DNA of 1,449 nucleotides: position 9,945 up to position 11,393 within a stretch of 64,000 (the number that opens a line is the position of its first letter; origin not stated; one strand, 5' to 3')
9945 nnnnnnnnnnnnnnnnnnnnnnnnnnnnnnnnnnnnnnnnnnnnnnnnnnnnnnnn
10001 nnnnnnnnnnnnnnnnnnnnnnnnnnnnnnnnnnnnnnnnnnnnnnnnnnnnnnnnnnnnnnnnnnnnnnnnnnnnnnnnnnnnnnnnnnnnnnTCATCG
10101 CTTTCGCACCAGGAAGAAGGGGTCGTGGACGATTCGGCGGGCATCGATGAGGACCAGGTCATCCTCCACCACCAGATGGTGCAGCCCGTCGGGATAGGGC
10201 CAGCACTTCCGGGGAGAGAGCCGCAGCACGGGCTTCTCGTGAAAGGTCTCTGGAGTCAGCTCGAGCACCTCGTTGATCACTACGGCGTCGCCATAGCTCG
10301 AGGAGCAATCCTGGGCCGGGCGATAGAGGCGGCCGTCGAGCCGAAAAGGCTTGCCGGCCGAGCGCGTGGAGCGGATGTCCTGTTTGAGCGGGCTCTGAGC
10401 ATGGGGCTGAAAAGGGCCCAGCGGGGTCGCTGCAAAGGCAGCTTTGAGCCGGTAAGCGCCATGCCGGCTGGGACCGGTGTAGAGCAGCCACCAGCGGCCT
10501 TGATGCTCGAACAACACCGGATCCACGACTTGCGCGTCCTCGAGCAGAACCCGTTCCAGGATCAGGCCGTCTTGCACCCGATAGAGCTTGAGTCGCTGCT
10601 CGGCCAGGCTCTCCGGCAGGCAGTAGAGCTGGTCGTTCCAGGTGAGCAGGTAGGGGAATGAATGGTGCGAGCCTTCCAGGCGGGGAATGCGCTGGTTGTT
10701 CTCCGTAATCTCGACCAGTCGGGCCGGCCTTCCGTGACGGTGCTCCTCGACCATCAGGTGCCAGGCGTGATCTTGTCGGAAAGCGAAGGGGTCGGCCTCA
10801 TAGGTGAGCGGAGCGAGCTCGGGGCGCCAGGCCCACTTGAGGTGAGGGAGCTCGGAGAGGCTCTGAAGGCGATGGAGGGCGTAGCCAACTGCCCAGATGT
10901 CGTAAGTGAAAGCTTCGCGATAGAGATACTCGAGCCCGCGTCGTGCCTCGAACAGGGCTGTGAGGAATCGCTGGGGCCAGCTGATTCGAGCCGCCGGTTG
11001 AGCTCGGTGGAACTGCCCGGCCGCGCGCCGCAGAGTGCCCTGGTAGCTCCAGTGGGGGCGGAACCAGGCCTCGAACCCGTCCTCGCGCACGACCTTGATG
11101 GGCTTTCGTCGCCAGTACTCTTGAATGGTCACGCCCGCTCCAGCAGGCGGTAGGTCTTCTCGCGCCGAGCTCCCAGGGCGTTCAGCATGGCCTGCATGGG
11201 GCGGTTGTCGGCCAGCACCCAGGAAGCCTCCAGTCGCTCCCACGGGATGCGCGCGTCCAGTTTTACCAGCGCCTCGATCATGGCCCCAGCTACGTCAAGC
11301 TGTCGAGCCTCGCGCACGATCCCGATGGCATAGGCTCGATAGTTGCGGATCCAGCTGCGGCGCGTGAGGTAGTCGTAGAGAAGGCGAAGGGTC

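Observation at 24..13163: Phosphonate head-group tailoring locus: PEP mutase-nucleotidyltransferase fusion plus a nine-gene overlapping operon with LicC-like NTase, LicD, PhyH dioxygenase, PAP2, ABC exporter and glycosyltransferases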

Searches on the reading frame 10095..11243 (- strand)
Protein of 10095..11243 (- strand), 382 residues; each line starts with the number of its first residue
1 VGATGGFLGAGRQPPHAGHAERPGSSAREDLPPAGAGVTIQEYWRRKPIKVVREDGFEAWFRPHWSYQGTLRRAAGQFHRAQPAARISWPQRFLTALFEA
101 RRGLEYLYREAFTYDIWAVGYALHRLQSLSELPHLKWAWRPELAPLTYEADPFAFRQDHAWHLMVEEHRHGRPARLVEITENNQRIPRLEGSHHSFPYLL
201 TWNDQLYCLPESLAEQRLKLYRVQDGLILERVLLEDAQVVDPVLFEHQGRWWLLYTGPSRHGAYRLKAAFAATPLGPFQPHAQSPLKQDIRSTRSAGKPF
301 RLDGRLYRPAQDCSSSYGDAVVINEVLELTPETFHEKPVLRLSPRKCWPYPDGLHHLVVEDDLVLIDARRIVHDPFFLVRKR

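Call 4: search_protein_families(library=pfam, proteins=[window:10095-11243:-], max_evalue=0.01)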
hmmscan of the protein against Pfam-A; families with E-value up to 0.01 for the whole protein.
window:10095-11243:- (382 aa): 1 family
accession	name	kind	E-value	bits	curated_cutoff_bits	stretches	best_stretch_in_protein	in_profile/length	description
PF24793.1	GINT1_N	-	1.8e-28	99.9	27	1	190-339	109-265/304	Glucosamine inositolphosphorylceramide transferase 1, N-terminal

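Call 9: search_protein_families(library=ncbifam, proteins=[window:10095-11243:-], max_evalue=0.01)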
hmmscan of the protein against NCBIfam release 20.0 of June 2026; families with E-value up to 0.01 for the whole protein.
window:10095-11243:- (382 aa): 0 families

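Call 25: search_solved_structures(query=window:10095-11243:-, max_evalue=1)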
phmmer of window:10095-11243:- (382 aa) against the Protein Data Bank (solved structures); distinct sequences matched with E-value up to 1: 3.
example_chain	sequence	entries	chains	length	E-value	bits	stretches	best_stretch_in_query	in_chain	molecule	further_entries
4qqs_A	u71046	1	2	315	2.2e-05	26.6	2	244-349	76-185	Glycoside hydrolase family 43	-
3kst_A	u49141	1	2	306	0.13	14.2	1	234-297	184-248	Endo-1,4-beta-xylanase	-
5glk_A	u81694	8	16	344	0.6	12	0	242-288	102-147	Glycoside hydrolase family 43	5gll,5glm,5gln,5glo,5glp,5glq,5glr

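Call 42: find_homologous_proteins(query=window:10095-11243:-, max_evalue=0.001)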
Query window:10095-11243:- (382 aa): 119 proteins with E <= 0.001 among 8000 candidates.
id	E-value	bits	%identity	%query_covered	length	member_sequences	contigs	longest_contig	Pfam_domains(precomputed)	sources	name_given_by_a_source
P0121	1.7e-231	786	98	90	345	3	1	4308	PF24793.2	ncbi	-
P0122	8.4e-205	698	86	90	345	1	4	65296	PF24793.2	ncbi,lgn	-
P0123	3.8e-183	627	78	91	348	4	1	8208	PF24793.2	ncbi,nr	ncbi:hypothetical protein DYH09_24000 [bacterium CPR1]|nr:hypothetical protein [bacterium CPR1]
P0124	2.9e-171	588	74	90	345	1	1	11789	PF24793.2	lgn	-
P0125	1.1e-127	444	60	90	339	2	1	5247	PF24793.2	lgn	-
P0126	5.7e-121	422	56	90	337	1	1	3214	PF24793.2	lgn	-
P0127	3.4e-120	420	55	90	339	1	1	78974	PF24793.2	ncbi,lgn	-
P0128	1.8e-119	417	55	90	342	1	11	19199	PF24793.2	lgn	-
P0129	4.0e-59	219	43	69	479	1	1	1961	PF24793.2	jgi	jgi:hypothetical protein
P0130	3.3e-58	216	42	74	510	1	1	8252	PF24793.2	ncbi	-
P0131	3.7e-56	209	42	78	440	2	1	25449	PF24793.2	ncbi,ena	-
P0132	4.9e-54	202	41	76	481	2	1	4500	PF24793.2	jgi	jgi:hypothetical protein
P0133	3.6e-52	196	39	75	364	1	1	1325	PF24793.2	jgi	jgi:hypothetical protein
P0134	3.4e-51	192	35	92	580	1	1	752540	PF24793.2,PF04616.21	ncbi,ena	-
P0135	6.7e-50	188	42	68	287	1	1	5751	PF24793.2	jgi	jgi:hypothetical protein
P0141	1.5e-47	180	42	69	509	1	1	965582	PF24793.2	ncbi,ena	-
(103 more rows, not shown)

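Call 43: find_encoding_contigs(protein=P0122, flank=10000, max_places=2)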
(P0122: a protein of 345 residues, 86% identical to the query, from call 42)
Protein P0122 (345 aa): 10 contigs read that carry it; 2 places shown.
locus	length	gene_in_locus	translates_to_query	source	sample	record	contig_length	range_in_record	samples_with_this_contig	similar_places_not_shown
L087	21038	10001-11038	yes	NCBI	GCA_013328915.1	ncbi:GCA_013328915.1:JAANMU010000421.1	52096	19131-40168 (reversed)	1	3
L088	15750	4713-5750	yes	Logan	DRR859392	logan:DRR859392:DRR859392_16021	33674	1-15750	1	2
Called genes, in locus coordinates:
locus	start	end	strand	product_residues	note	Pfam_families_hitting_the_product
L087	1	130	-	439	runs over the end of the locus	PF10923:BrxC_BrxD, PF13401:AAA_22 (faint)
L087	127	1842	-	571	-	-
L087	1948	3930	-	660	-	PF02368:Big_2, PF22359:Big-like (weak), PF26182:Ig_NUP210_5th (faint), PF26918:Ig_Eae (weak), PF10282:Lactonase (faint)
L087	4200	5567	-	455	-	PF02368:Big_2, PF26182:Ig_NUP210_5th (weak), PF26918:Ig_Eae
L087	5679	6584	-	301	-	PF00756:Esterase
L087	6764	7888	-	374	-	PF06925:MGDG_synth, PF00534:Glycos_transf_1 (weak), PF04101:Glyco_tran_28_C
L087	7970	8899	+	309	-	PF03109:ABC1 (faint), PF00069:Pkinase, PF07714:PK_Tyr_Ser-Thr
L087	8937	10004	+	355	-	-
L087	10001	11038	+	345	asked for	PF24793:GINT1_N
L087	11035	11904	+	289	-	PF14378:PAP2_3, PF01569:PAP2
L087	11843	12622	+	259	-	PF05721:PhyH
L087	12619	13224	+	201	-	PF04991:LicD (weak)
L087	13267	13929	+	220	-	PF00483:NTP_transferase (weak), PF12804:NTP_transf_3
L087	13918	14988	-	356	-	PF13439:Glyco_transf_4, PF13579:Glyco_trans_4_4, PF20706:GT4-conflict, PF00534:Glycos_transf_1, PF13692:Glyco_trans_1_4, PF13524:Glyco_trans_1_2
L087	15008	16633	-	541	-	PF13714:PEP_mutase, PF12804:NTP_transf_3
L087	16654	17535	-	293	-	PF11380:Stealth_CR2, PF17102:Stealth_CR3 (weak), PF17103:Stealth_CR4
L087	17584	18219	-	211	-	PF04991:LicD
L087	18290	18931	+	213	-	PF00483:NTP_transferase, PF12804:NTP_transf_3, PF20202:DUF6564 (weak)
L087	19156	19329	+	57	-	-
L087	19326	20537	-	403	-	PF01103:Omp85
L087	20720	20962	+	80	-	-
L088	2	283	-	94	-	?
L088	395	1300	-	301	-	PF00756:Esterase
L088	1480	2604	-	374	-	PF06925:MGDG_synth, PF00534:Glycos_transf_1 (weak), PF04101:Glyco_tran_28_C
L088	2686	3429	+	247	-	PF03109:ABC1 (faint), PF00069:Pkinase, PF07714:PK_Tyr_Ser-Thr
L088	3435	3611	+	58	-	-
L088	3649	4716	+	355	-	-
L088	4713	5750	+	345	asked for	PF24793:GINT1_N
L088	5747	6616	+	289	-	PF14378:PAP2_3, PF01569:PAP2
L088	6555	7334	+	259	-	PF05721:PhyH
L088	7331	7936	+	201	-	PF04991:LicD (weak)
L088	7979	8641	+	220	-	PF00483:NTP_transferase (weak), PF12804:NTP_transf_3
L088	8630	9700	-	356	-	PF13439:Glyco_transf_4, PF13579:Glyco_trans_4_4, PF20706:GT4-conflict, PF00534:Glycos_transf_1, PF13692:Glyco_trans_1_4, PF13524:Glyco_trans_1_2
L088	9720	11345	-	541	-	PF13714:PEP_mutase, PF12804:NTP_transf_3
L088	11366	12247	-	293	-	PF11380:Stealth_CR2, PF17102:Stealth_CR3 (weak), PF17103:Stealth_CR4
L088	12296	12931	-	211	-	PF04991:LicD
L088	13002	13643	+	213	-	PF00483:NTP_transferase, PF12804:NTP_transf_3, PF20202:DUF6564 (weak)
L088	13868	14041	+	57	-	-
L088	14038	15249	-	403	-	PF01103:Omp85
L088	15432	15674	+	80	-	-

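Call 44: find_encoding_contigs(protein=P0127, flank=10000, max_places=2)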
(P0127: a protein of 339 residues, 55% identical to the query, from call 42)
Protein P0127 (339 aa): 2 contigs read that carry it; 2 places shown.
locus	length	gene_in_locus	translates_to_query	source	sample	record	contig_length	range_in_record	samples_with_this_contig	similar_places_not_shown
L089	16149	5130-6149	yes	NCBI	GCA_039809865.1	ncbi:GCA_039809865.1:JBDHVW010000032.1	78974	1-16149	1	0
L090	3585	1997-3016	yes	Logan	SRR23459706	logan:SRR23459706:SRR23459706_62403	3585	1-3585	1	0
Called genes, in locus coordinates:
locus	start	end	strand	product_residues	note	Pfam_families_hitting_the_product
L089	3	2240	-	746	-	?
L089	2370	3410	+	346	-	PF00072:Response_reg, PF01966:HD, PF13487:HD_5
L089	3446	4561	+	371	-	PF06925:MGDG_synth, PF04101:Glyco_tran_28_C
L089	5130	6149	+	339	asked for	PF24793:GINT1_N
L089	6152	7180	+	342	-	PF00248:Aldo_ket_red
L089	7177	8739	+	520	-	PF13714:PEP_mutase, PF12804:NTP_transf_3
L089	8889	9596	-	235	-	PF00106:adh_short, PF08659:KR, PF13561:adh_short_C2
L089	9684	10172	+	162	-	PF01243:PNPOx_N, PF16242:Pyrid_ox_like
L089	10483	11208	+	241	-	-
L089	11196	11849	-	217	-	-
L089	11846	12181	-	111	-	-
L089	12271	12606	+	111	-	PF07238:PilZ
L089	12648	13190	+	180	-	-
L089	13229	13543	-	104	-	-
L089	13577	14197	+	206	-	PF00484:Pro_CA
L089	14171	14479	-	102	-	-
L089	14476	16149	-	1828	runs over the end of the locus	-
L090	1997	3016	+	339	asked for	PF24793:GINT1_N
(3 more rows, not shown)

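Call 45: list_cluster_members(proteins=[P0121, P0122, P0127, P0123, P0134, P0141])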
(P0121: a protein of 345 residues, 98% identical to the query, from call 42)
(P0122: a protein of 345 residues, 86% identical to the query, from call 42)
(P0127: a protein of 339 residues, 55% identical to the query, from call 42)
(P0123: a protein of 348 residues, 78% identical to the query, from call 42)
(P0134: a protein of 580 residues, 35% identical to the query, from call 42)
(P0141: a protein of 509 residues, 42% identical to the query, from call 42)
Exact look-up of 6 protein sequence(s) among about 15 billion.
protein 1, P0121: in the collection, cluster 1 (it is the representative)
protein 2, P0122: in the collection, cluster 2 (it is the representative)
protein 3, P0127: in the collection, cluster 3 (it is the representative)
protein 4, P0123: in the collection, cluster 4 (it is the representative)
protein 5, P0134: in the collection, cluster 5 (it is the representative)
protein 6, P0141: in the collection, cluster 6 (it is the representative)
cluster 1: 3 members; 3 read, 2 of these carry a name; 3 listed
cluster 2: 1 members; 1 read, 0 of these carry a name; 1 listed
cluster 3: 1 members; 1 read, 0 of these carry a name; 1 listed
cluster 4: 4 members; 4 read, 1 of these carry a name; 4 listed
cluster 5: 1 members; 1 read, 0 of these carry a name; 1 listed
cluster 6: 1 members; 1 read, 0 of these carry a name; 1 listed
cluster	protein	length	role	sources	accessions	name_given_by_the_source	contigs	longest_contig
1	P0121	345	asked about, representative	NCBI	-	-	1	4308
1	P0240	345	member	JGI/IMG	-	hypothetical protein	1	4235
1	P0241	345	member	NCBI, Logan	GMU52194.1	MAG: hypothetical protein AMXMBFR33_13400 [Candidatus Xenobia bacterium]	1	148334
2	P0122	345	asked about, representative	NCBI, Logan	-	-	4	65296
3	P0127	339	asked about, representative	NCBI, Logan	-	-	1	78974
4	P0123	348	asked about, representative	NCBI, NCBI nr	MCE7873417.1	hypothetical protein DYH09_24000 [bacterium CPR1] | hypothetical protein [bacterium CPR1]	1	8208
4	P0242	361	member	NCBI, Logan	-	-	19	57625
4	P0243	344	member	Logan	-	-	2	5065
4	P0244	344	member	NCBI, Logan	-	-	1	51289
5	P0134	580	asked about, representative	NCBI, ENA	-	-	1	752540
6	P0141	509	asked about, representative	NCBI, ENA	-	-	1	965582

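Call 47: find_encoding_contigs(protein=P0128, flank=10000, max_places=3)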
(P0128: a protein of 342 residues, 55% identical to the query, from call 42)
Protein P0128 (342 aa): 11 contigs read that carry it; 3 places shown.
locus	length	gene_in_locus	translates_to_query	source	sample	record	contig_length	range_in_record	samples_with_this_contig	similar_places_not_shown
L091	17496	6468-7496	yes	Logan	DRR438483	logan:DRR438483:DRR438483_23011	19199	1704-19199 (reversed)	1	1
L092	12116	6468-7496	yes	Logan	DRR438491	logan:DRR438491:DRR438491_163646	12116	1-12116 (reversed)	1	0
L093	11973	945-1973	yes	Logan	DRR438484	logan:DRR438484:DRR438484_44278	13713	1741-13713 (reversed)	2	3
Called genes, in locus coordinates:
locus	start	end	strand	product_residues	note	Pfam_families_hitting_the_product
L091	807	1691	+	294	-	-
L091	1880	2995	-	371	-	PF06925:MGDG_synth, PF00534:Glycos_transf_1 (weak), PF04101:Glyco_tran_28_C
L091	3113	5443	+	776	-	-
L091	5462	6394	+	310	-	PF03109:ABC1 (faint), PF00069:Pkinase, PF07714:PK_Tyr_Ser-Thr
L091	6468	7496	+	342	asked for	PF24793:GINT1_N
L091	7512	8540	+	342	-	PF00248:Aldo_ket_red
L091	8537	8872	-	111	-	PF07238:PilZ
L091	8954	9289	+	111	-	-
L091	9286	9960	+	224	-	-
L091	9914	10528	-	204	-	-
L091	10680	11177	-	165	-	PF01243:PNPOx_N, PF16242:Pyrid_ox_like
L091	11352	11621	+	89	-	-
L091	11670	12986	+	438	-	PF00916:Sulfate_transp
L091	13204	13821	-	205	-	PF19193:Tectonin (faint)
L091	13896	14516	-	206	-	-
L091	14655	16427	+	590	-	-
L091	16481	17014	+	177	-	-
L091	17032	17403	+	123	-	-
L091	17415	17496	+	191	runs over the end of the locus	PF04525:LOR (weak)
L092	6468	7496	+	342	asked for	PF24793:GINT1_N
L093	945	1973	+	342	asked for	PF24793:GINT1_N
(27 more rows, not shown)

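Call 48: find_encoding_contigs(protein=P0131, flank=10000, max_places=1)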
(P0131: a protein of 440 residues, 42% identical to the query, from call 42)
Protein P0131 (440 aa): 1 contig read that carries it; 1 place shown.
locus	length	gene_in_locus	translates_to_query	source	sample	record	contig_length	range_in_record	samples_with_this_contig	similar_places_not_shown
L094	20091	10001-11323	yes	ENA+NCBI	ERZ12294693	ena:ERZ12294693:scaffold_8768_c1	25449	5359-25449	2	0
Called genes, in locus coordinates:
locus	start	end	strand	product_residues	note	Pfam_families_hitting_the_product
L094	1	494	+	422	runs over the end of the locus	PF00109:ketoacyl-synt, PF02801:Ketoacyl-synt_C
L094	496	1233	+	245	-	PF00106:adh_short, PF08659:KR, PF13561:adh_short_C2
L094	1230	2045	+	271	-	PF00106:adh_short, PF13561:adh_short_C2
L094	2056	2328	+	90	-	PF00550:PP-binding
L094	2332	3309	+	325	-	PF01073:3Beta_HSD, PF01370:Epimerase, PF02719:Polysacc_synt_2, PF04321:RmlD_sub_bind, PF05368:NmrA (weak), PF13460:NAD_binding_10, PF16363:GDP_Man_Dehyd, PF07993:NAD_binding_4 (weak)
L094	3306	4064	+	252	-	PF05721:PhyH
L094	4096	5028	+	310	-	PF00781:DAGK_cat, PF19279:YegS_C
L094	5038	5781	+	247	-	PF01148:CTP_transf_1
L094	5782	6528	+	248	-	PF01066:CDP-OH_P_transf (weak)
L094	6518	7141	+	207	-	PF01066:CDP-OH_P_transf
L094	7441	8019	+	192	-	-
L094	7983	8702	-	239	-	PF01066:CDP-OH_P_transf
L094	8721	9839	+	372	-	PF13439:Glyco_transf_4, PF13477:Glyco_trans_4_2, PF13579:Glyco_trans_4_4, PF00534:Glycos_transf_1, PF13524:Glyco_trans_1_2, PF13692:Glyco_trans_1_4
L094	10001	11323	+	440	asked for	PF24793:GINT1_N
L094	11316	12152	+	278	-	PF07801:DUF1647 (weak)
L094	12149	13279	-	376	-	-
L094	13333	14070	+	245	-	PF01066:CDP-OH_P_transf (weak)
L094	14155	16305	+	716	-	PF00664:ABC_membrane, PF00005:ABC_tran, PF13304:AAA_21 (faint), PF00027:cNMP_binding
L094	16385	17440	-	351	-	-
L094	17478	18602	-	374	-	PF00190:Cupin_1 (weak), PF07883:Cupin_2 (weak)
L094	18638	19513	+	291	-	-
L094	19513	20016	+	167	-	PF01613:Flavin_Reduct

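Call 60: predict_structure(alignment_id=A1)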
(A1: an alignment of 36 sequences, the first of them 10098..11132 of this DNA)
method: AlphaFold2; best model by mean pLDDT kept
length: 345 residues; sequences in the alignment: 36
mean_pLDDT: 94.1   pTM: 0.91
mean pLDDT of the five models: 94.1, 93.2, 92.7, 91.4, 90.7
residues with pLDDT >= 90: 280; 70-90: 65; 50-70: 0; < 50: 0
segments of 3 or more residues with pLDDT < 50: none
pLDDT, mean of each block of 10 residues (from residue 1): 88 87 88 89 85 95 93 95 98 98 95 97 96 94 95 86 97 92 94 96 96 97 85 98 95 94 98 93 97 98 98 97 98 96 89
secondary structure, 60 per line:
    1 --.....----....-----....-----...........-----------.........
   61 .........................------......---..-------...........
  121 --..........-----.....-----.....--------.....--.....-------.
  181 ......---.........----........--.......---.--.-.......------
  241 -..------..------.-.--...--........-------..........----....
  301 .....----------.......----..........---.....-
elements in order: H3-7 E12-15 E21-24 H30-40 H52-75 E76-85 H92-97 E110-120 E123-132 E138-142 E148-152 E161-165 E168-172 E180-186 E190-198 E203-210 E213-219 E228-234 E263-265 E268-275 E283-292 E297-305 E316-322 E327-336 H340-344

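Call 62: fold_search(model_id=the predicted structure, library=pdb)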
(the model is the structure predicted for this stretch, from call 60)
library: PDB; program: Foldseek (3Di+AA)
matches with E <= 10: 1174; with E <= 0.001: 212
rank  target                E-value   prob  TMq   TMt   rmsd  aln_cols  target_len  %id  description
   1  3p2n_B                3.1e-08  1.00  0.44  0.42   9.4       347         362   11  Discovery and structural characterization of a new glycoside hydrolase family abundant in coastal waters that was anno (released 2011-03-02)
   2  4ak5_A                3.1e-08  1.00  0.44  0.41  13.5       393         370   11  Native crystal structure of BpGH117 (released 2012-03-14)
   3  4ak6_A                3.9e-08  1.00  0.43  0.41  13.5       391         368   10  BpGH117_H302E mutant glycoside hydrolase (released 2012-03-21)
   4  4ak6_B                4.8e-08  1.00  0.44  0.43  13.4       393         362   10  BpGH117_H302E mutant glycoside hydrolase (released 2012-03-21)
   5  3r4z_A                6.2e-08  1.00  0.45  0.44  11.3       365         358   12  Crystal structure of alpha-neoagarobiose hydrolase (ALPHA-NABH) in complex with alpha-d-galactopyranose from Saccharop (released 2012-02-01)
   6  4u6b_A                6.9e-08  1.00  0.46  0.46  12.3       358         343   11  Zg3597, a family 117 glycoside hydrolase, produced by the marine bacterium Zobellia galactanivorans (released 2015-02-11)
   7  5ta7_A                6.9e-08  1.00  0.44  0.42  13.7       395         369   12  Crystal structure of BuGH117Bwt (released 2017-09-13)
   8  4ak5_B                9.4e-08  1.00  0.44  0.41  13.6       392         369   11  Native crystal structure of BpGH117 (released 2012-03-14)
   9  3r4y_A                9.9e-08  1.00  0.46  0.44  12.3       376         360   13  Crystal structure of alpha-neoagarobiose hydrolase (ALPHA-NABH) from Saccharophagus degradans 2-40 (released 2012-02-01)
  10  3r4z_B                1.0e-07  1.00  0.44  0.43  11.3       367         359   12  Crystal structure of alpha-neoagarobiose hydrolase (ALPHA-NABH) in complex with alpha-d-galactopyranose from Saccharop (released 2012-02-01)
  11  4ak7_B                1.1e-07  1.00  0.43  0.40  13.6       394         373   11  Crystal structure of BpGH117_E303Q in complex with neoagarobiose (released 2012-03-14)
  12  3r4y_B                1.3e-07  1.00  0.40  0.39  13.3       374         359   12  Crystal structure of alpha-neoagarobiose hydrolase (ALPHA-NABH) from Saccharophagus degradans 2-40 (released 2012-02-01)
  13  4qqs_A                1.4e-07  1.00  0.41  0.45   6.5       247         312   12  Crystal structure of a thermostable family-43 glycoside hydrolase (released 2015-03-11)
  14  4u6b_C                1.4e-07  1.00  0.44  0.44  12.3       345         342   13  Zg3597, a family 117 glycoside hydrolase, produced by the marine bacterium Zobellia galactanivorans (released 2015-02-11)
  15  5ta7_B                2.0e-07  1.00  0.41  0.39  14.0       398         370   10  Crystal structure of BuGH117Bwt (released 2017-09-13)
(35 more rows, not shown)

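Call 66: search_protein_families(library=pfam, proteins=[L094:11316-12152:+], max_evalue=0.001)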
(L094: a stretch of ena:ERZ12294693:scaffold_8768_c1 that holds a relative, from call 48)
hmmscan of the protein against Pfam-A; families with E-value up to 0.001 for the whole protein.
L094:11316-12152:+ (278 aa): 1 family
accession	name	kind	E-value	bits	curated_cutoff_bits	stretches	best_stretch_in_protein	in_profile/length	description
PF07801.16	DUF1647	-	3.7e-06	27.2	25.7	1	5-92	58-140/141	Protein of unknown function (DUF1647)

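Call 69: search_protein_families(library=ncbifam, proteins=[L089:6152-7180:+], max_evalue=0.00001)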
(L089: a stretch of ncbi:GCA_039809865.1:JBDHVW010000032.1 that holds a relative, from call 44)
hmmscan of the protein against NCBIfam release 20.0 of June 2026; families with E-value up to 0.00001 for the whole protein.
L089:6152-7180:+ (342 aa): 7 families
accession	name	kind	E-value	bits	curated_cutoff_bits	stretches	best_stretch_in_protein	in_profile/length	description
TIGR01293.1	Kv_beta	subfamily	5.6e-47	160.3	365.4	1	1-319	1-317/319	voltage-dependent potassium channel subunit beta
NF007388.0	PRK09912.1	subfamily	1.6e-42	145.7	448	1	1-305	13-315/346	L-glyceraldehyde 3-phosphate reductase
NF049922.1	MethglyxlRedYdjG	equivalog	1.3e-35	123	550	1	1-322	1-322/326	NADH-dependent methylglyoxal reductase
NF007912.0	PRK10625.1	equivalog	2.5e-34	119.2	415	2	137-323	158-340/346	NADP(H)-dependent aldo-keto reductase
NF007695.0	PRK10376.1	subfamily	1.6e-21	76.7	280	2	34-216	34-216/290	oxidoreductase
NF008377.0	PRK11172.1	equivalog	3.7e-11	42.7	327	1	44-169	21-140/267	2,5-didehydrogluconate reductase DkgB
NF008598.0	PRK11565.1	equivalog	2e-08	33.7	425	1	36-169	25-149/275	2,5-didehydrogluconate reductase DkgA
